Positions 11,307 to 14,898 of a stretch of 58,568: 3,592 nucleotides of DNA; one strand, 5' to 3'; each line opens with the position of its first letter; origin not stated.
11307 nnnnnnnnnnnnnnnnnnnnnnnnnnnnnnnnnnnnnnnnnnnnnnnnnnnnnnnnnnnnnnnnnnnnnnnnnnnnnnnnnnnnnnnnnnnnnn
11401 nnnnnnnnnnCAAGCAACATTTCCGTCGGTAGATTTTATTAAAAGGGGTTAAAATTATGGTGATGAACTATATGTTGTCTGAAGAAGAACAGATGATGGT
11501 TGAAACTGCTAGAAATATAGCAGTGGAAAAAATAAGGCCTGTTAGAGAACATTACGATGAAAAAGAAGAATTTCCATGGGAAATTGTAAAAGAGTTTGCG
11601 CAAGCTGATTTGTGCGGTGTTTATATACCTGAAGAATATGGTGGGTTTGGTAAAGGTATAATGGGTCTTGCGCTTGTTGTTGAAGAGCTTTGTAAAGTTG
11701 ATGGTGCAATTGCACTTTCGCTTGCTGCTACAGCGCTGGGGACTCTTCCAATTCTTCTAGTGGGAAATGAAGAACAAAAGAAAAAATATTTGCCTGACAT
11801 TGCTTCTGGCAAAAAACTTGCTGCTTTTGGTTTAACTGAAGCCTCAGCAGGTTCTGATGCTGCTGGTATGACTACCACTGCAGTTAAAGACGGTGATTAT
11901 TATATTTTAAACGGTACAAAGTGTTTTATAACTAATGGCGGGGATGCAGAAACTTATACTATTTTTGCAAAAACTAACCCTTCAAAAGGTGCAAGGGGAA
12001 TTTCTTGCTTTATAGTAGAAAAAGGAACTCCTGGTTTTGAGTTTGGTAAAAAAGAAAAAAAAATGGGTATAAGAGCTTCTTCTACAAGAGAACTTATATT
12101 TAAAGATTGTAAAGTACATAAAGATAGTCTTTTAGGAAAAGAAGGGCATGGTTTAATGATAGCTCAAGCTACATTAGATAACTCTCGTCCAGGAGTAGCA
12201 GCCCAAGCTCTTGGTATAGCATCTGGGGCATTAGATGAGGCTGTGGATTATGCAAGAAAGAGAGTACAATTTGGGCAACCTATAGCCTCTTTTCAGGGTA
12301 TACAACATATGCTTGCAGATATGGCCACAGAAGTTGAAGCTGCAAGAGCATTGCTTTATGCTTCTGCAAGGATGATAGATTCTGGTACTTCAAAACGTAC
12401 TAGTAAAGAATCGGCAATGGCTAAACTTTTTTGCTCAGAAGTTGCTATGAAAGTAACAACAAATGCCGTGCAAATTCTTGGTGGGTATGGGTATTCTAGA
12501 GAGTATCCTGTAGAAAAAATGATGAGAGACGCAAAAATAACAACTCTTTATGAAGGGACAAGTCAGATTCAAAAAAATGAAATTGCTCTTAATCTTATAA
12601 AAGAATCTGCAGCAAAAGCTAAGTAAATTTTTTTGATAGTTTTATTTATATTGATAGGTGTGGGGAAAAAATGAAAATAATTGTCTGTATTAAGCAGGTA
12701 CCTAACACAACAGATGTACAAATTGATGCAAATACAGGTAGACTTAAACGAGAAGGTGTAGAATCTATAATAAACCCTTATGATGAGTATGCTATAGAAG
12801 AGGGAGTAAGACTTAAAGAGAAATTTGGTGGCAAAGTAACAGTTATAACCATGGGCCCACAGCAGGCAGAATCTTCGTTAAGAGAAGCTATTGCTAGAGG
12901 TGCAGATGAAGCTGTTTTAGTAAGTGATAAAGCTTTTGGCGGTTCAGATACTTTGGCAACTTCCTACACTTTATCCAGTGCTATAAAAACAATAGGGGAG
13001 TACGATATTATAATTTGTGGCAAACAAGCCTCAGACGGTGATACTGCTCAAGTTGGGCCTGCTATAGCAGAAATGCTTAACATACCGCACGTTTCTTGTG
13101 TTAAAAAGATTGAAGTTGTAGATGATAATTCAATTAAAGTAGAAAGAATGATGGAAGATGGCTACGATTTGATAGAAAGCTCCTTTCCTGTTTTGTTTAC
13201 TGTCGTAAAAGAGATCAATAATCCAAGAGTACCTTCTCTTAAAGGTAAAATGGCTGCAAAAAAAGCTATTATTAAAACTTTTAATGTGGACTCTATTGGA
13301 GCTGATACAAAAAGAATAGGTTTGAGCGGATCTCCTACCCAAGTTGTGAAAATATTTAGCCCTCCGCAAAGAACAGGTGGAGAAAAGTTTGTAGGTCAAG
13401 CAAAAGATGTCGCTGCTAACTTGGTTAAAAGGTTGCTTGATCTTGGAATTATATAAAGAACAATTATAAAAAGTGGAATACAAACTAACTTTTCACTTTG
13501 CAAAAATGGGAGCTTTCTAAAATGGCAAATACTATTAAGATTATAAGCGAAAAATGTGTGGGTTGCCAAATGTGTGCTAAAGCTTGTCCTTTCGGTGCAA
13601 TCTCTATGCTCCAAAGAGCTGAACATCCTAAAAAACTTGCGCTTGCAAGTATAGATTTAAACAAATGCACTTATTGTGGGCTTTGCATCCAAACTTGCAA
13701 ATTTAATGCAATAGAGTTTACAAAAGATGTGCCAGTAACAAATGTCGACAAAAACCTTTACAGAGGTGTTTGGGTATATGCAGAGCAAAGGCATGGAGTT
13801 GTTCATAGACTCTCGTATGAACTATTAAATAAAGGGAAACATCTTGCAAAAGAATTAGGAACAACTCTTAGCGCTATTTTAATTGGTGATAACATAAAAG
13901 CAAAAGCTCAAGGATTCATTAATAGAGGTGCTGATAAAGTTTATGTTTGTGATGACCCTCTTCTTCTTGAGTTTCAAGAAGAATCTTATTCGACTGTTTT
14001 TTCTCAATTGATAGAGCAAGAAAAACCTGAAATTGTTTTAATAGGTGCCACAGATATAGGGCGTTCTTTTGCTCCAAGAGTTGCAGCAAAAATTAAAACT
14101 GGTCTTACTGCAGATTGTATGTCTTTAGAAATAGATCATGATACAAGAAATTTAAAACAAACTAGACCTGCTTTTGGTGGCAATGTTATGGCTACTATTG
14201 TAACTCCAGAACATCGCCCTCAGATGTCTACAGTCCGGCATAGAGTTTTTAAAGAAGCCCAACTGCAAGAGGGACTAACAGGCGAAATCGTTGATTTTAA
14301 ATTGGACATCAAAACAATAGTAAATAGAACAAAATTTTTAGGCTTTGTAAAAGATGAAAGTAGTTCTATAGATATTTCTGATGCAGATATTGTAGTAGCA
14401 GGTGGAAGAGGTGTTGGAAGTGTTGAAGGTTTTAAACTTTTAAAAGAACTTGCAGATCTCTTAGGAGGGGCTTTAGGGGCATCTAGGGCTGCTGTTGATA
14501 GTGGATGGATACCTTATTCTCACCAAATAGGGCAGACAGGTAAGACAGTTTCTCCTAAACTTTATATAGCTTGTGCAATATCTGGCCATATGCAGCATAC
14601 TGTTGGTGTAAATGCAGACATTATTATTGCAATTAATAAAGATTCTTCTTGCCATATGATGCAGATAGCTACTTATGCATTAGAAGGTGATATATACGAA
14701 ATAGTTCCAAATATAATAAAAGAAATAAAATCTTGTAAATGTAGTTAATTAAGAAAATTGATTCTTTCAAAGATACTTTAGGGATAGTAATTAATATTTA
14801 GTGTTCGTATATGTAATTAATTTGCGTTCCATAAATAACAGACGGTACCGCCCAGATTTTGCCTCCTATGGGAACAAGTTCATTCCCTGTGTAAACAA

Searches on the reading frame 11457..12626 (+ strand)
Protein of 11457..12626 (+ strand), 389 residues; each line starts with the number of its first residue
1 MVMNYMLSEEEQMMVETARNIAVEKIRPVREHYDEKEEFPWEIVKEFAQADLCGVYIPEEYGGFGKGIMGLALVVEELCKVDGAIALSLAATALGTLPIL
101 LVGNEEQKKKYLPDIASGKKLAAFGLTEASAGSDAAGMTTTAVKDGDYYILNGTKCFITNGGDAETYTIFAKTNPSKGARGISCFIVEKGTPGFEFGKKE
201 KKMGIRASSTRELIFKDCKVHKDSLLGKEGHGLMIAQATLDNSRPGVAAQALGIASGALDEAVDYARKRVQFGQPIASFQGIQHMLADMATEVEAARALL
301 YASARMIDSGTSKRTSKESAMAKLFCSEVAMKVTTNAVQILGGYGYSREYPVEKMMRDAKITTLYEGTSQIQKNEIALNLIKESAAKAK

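Call 8: search_protein_families(library=pfam, proteins=[window:11457-12626:+])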
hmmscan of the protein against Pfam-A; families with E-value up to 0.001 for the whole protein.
window:11457-12626:+ (389 aa): 5 families
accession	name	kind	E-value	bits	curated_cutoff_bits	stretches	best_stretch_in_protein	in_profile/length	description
PF00441.29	Acyl-CoA_dh_1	-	2.3e-52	177.6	22.4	1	230-379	1-148/150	Acyl-CoA dehydrogenase, C-terminal domain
PF02771.21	Acyl-CoA_dh_N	-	3.8e-34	117.9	22.9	1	8-119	1-113/113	Acyl-CoA dehydrogenase, N-terminal domain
PF02770.24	Acyl-CoA_dh_M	-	2.7e-28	98.4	33.3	1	123-218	1-97/97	Acyl-CoA dehydrogenase, middle domain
PF08028.16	Acyl-CoA_dh_2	-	2.5e-27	96.2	22.7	1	247-369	3-133/134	Acyl-CoA dehydrogenase, C-terminal domain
PF22924.1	ACOX_C_alpha1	-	1.1e-05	25.7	27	1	263-371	49-159/169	Acyl-CoA oxidase, C-alpha1 domain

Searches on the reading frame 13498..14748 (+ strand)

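Call 8: search_protein_families(library=pfam, proteins=[window:13498-14748:+])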
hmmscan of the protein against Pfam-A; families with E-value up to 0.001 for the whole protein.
window:13498-14748:+ (416 aa): 14 families
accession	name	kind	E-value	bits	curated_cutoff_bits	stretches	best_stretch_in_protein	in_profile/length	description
PF01012.27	ETF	-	3.6e-46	157.7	26.7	1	91-270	1-179/181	Electron transfer flavoprotein domain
PF00766.25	ETF_alpha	-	2e-36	124.3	27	1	292-372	1-81/81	Electron transfer flavoprotein FAD-binding domain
PF00037.32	Fer4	-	3.4e-15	55.6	21.1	2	13-36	1-24/24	4Fe-4S binding domain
PF12838.12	Fer4_7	-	6.9e-11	42.9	27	1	19-71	1-52/52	4Fe-4S dicluster domain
PF14697.11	Fer4_21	-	5e-10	39.8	35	1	10-37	31-59/59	4Fe-4S dicluster domain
PF12837.12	Fer4_6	-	1e-09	38.3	25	1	13-35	2-24/24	4Fe-4S binding domain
PF13237.11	Fer4_10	-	5.6e-08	33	25.5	1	13-67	2-52/53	4Fe-4S dicluster domain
PF12797.12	Fer4_2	-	1.6e-07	31.3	24.5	1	14-32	4-22/22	4Fe-4S binding domain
PF13187.11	Fer4_9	-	3.5e-07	30.6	27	1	19-72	1-52/52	4Fe-4S dicluster domain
PF25160.1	LdpA_Fe-S-bd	-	2.2e-06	27.8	27.6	0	13-38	21-46/49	LdpA Fe-S cluster-binding domain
PF13183.11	Fer4_8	-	2.8e-05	25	27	0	18-70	3-67/68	4Fe-4S dicluster domain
PF13484.11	Fer4_16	-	3.8e-05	24.8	30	0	19-41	1-24/66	4Fe-4S double cluster binding domain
PF12800.12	Fer4_4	-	4.8e-05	23.8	24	0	18-33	2-17/17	4Fe-4S binding domain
PF12798.12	Fer4_3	-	0.00015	22.7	27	0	57-71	1-15/15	4Fe-4S binding domain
